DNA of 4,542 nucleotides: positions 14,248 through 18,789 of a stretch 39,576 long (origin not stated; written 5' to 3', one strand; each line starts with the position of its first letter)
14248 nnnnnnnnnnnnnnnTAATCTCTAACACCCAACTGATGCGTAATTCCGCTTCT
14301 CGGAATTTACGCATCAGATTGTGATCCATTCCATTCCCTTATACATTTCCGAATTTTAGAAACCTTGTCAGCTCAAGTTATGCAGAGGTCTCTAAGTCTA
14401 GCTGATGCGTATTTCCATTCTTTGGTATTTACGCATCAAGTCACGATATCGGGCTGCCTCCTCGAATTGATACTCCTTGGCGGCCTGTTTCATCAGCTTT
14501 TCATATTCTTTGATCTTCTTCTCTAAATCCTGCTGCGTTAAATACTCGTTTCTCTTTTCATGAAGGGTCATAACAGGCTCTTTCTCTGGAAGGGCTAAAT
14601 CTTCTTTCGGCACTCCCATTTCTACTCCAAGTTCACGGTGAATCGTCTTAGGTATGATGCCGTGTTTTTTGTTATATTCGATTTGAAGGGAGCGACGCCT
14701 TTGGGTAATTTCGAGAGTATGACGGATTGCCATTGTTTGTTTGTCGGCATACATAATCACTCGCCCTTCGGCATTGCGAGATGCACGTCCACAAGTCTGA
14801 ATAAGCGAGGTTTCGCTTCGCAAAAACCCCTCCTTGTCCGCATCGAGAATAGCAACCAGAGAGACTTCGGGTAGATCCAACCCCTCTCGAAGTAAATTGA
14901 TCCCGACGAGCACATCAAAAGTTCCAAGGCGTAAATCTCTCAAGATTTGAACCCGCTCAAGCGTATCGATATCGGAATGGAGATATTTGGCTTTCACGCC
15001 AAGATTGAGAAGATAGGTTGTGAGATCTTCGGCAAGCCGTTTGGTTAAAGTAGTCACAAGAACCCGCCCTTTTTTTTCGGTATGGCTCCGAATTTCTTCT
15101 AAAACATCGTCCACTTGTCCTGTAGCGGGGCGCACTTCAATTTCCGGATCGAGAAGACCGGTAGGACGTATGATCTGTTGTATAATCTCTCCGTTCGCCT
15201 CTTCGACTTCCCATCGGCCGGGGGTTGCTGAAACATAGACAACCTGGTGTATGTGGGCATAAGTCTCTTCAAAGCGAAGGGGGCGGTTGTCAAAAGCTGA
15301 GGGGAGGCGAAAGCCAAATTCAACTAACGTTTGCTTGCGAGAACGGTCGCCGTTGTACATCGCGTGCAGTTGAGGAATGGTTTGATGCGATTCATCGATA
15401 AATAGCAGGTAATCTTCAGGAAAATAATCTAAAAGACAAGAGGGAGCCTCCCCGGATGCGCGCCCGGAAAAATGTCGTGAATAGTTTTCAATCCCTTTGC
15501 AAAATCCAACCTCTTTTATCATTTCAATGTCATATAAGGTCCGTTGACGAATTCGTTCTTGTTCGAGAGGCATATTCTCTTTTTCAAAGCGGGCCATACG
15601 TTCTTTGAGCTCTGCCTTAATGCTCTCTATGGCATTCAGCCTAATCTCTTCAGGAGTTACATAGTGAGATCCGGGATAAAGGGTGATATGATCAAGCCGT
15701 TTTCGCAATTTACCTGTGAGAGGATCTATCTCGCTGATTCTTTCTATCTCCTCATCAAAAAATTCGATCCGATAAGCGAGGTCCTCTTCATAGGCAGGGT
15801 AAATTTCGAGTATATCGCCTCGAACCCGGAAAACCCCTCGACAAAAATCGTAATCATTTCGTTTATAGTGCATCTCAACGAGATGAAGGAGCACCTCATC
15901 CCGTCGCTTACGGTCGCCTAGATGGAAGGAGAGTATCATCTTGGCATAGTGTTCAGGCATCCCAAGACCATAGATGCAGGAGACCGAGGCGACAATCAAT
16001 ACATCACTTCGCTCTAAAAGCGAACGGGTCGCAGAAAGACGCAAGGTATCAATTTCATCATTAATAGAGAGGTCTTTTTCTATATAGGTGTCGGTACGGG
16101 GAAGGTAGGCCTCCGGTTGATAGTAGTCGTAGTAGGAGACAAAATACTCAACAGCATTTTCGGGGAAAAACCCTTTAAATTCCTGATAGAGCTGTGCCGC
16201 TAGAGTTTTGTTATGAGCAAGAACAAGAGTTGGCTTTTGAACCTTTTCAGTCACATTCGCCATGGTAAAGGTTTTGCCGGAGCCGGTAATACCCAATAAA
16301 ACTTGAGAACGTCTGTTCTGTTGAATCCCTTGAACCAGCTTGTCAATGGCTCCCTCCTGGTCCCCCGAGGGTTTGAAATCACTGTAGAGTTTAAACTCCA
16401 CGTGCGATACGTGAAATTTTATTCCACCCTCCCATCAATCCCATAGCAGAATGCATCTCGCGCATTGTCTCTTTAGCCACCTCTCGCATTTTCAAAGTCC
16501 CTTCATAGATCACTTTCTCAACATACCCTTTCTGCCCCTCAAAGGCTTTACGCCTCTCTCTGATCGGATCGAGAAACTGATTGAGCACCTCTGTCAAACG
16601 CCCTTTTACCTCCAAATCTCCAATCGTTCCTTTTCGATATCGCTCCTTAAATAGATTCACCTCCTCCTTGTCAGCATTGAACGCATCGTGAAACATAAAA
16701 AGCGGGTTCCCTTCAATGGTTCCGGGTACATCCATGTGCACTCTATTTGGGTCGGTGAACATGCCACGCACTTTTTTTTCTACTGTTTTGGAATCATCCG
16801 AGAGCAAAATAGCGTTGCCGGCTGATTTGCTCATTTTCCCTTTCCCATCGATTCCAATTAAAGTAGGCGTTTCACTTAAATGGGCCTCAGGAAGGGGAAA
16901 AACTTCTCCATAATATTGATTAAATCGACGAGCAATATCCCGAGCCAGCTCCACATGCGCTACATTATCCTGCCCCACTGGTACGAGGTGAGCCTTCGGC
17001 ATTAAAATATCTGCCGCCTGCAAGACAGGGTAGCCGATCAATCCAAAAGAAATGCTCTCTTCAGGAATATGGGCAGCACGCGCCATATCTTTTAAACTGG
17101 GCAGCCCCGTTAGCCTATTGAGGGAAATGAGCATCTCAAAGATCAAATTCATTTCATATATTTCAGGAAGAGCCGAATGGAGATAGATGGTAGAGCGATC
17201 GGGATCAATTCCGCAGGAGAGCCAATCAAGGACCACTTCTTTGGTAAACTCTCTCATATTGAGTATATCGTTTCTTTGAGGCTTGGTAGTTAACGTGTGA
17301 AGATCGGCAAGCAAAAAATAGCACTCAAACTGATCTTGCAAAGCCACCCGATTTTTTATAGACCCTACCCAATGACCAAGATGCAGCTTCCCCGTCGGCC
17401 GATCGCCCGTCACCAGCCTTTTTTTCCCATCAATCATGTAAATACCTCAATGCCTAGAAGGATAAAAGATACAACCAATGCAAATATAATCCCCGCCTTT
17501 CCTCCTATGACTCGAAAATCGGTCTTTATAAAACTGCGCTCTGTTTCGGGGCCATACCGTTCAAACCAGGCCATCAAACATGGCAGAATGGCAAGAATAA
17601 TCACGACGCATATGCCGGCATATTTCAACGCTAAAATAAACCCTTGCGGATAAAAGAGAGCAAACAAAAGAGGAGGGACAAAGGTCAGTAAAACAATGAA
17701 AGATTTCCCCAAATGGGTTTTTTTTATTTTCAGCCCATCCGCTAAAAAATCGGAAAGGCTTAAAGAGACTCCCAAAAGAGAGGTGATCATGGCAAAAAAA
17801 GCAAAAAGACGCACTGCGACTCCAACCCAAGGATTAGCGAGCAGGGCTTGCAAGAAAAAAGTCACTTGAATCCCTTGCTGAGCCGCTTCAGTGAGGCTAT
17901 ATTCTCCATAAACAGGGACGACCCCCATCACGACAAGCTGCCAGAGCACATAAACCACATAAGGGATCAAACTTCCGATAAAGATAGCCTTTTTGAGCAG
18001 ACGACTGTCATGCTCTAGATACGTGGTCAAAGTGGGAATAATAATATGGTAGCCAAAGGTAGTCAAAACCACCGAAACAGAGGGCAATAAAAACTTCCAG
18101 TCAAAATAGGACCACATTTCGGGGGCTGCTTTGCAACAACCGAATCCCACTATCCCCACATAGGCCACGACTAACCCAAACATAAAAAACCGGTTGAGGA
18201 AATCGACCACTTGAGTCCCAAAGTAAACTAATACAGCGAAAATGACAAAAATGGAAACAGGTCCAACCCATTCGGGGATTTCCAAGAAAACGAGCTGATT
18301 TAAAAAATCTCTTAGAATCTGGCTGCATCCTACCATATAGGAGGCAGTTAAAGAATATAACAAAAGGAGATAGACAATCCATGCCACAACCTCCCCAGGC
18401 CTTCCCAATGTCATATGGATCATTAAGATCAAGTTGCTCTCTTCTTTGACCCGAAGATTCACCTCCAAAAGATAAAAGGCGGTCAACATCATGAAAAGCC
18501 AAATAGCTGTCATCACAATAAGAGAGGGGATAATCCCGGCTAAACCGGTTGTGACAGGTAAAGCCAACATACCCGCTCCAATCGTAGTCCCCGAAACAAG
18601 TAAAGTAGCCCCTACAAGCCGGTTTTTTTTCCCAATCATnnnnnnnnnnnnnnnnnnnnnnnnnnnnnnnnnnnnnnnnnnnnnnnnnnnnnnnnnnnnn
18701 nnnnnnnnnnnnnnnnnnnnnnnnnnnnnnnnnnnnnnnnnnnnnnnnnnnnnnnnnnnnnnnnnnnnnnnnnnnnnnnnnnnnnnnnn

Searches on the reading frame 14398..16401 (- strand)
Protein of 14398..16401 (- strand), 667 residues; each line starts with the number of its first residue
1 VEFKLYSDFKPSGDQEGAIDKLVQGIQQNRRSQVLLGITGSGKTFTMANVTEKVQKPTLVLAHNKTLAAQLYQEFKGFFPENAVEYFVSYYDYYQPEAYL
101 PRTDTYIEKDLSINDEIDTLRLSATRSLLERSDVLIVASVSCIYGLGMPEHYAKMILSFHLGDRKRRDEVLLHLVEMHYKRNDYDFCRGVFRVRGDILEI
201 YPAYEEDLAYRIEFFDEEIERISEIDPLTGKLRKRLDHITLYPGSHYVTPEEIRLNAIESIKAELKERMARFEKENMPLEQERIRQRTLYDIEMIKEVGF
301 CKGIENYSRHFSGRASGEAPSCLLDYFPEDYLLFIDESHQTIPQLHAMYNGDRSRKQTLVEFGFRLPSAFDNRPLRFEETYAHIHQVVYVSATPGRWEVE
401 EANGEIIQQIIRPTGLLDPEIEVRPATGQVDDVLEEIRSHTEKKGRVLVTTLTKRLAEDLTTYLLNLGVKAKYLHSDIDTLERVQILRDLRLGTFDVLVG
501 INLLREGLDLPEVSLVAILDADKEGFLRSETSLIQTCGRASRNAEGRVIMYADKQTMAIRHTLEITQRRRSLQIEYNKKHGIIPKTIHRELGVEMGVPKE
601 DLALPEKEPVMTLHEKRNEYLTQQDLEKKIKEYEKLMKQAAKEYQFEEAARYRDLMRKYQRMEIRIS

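Call 6: search_protein_families(library=pfam, proteins=[window:14398-16401:-])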
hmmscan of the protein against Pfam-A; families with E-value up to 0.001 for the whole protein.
window:14398-16401:- (667 aa): 8 families
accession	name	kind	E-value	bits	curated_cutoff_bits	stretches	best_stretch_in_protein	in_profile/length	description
PF17757.6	UvrB_inter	-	2.1e-32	111.5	22.9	1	157-247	1-91/91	UvrB interaction domain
PF00271.37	Helicase_C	-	1.9e-19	70.4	23.5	1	432-543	5-109/110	Helicase conserved C-terminal domain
PF12344.14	UvrB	-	1e-16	60.9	27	1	550-591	1-42/43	Ultra-violet resistance protein B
PF04851.21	ResIII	-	1.2e-13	51.8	22.5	1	10-83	3-81/164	Type III restriction enzyme, res subunit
PF02151.25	UVR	-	6.1e-07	29.4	21.5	1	627-661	1-35/36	UvrB/uvrC motif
PF00270.35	DEAD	-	4.6e-06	26.9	26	1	15-83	4-73/167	DEAD/DEAH box helicase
PF13604.12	AAA_30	-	2.7e-05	24.4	27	1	15-102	6-82/191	AAA domain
PF13401.12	AAA_22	-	0.00043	21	27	0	29-128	4-104/130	AAA domain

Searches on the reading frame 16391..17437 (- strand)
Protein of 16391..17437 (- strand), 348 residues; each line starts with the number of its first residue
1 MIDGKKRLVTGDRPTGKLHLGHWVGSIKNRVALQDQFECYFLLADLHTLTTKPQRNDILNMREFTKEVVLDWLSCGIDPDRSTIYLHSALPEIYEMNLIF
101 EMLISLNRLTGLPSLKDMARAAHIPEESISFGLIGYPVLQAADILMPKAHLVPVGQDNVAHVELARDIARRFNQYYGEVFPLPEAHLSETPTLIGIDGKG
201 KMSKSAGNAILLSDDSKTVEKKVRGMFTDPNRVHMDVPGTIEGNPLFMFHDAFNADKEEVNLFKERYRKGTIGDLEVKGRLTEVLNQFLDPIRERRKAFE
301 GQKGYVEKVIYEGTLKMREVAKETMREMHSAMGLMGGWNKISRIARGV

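Call 6: search_protein_families(library=pfam, proteins=[window:16391-17437:-])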
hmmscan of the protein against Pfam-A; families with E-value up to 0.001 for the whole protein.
window:16391-17437:- (348 aa): 1 family
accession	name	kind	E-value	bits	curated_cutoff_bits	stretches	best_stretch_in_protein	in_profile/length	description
PF00579.31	tRNA-synt_1b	-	9.5e-71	238.9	21.1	1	6-289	6-291/292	tRNA synthetases class I (W and Y)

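Call 50: search_protein_families(library=ncbifam, proteins=[window:16391-17437:-])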
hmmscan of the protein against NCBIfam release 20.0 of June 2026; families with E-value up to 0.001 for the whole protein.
window:16391-17437:- (348 aa): 11 families
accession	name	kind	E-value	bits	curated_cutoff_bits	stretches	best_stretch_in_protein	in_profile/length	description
TIGR00233.1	trpS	equivalog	2.9e-89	299.6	176.75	1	5-334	2-328/328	tryptophan--tRNA ligase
NF008922.0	PRK12283.1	equivalog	2.2e-87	293.5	572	2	5-178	3-173/400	tryptophan--tRNA ligase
NF009207.0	PRK12556.1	equivalog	9.7e-67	225.2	479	1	5-334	3-331/332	tryptophan--tRNA ligase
NF008923.0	PRK12284.1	equivalog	1.4e-63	215.2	597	1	6-334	3-331/431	tryptophan--tRNA ligase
NF008927.0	PRK12285.1-4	equivalog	7e-31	107.6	478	1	6-319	74-379/385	tryptophan--tRNA ligase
NF008924.0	PRK12285.1-1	equivalog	4e-25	88.8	644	1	8-318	76-374/381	tryptophan--tRNA ligase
NF008925.0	PRK12285.1-2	equivalog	3.8e-24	85.3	451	1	8-299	65-353/365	tryptophan--tRNA ligase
NF006330.0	PRK08560.1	equivalog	1.5e-22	80.1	220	1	10-298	37-330/342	tyrosine--tRNA ligase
NF008926.0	PRK12285.1-3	equivalog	8.1e-14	51.3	320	1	8-175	68-231/429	tryptophan--tRNA ligase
NF008928.0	PRK12285.1-5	equivalog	1.2e-11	43.9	891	1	9-173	96-253/530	tryptophan--tRNA ligase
TIGR00234.1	tyrS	equivalog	7.9e-11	41.7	113.8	1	4-215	34-245/406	tyrosine--tRNA ligase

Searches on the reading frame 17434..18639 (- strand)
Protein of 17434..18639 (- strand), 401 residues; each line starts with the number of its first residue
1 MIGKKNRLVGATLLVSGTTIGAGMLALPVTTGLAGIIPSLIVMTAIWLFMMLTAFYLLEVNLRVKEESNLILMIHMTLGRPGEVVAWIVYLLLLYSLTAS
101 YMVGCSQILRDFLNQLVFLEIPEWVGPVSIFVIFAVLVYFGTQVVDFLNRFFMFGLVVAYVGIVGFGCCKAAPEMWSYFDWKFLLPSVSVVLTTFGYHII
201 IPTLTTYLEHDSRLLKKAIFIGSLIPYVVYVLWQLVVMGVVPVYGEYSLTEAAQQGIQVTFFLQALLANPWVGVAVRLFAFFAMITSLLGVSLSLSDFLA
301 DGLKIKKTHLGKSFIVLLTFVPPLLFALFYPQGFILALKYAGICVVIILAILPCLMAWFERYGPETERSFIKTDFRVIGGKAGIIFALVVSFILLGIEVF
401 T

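Call 6: search_protein_families(library=pfam, proteins=[window:17434-18639:-])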
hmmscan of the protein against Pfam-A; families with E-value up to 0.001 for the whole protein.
window:17434-18639:- (401 aa): 3 families
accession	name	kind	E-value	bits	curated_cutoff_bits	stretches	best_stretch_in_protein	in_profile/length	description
PF03222.19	Trp_Tyr_perm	-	7.8e-98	328.6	22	1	4-394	1-389/393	Tryptophan/tyrosine permease family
PF13520.12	AA_permease_2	-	2.1e-06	27.4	27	1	9-393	4-406/427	Amino acid permease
PF01490.24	Aa_trans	-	3.2e-06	26.5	25.6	1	11-233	8-246/410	Transmembrane amino acid transporter protein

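Call 50: search_protein_families(library=ncbifam, proteins=[window:17434-18639:-])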
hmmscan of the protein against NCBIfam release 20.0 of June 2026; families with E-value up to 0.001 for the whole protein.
window:17434-18639:- (401 aa): 5 families
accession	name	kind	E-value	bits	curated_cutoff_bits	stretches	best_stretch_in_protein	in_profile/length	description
TIGR00837.1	araaP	subfamily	1.8e-91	307.3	350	1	10-390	1-380/381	aromatic amino acid transporter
NF011711.0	PRK15132.1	equivalog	7.3e-71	239.3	482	1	5-399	2-392/403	tyrosine transporter TyrP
NF007789.0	PRK10483.1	equivalog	3.8e-49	168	515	1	6-390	11-394/414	tryptophan permease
NF007235.0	PRK09664.1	equivalog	4.8e-32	111.4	497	1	8-395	11-398/415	low affinity tryptophan permease TnaB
TIGR00814.1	stp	subfamily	5.8e-09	35.5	525.8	1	12-309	9-321/397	serine/threonine transporter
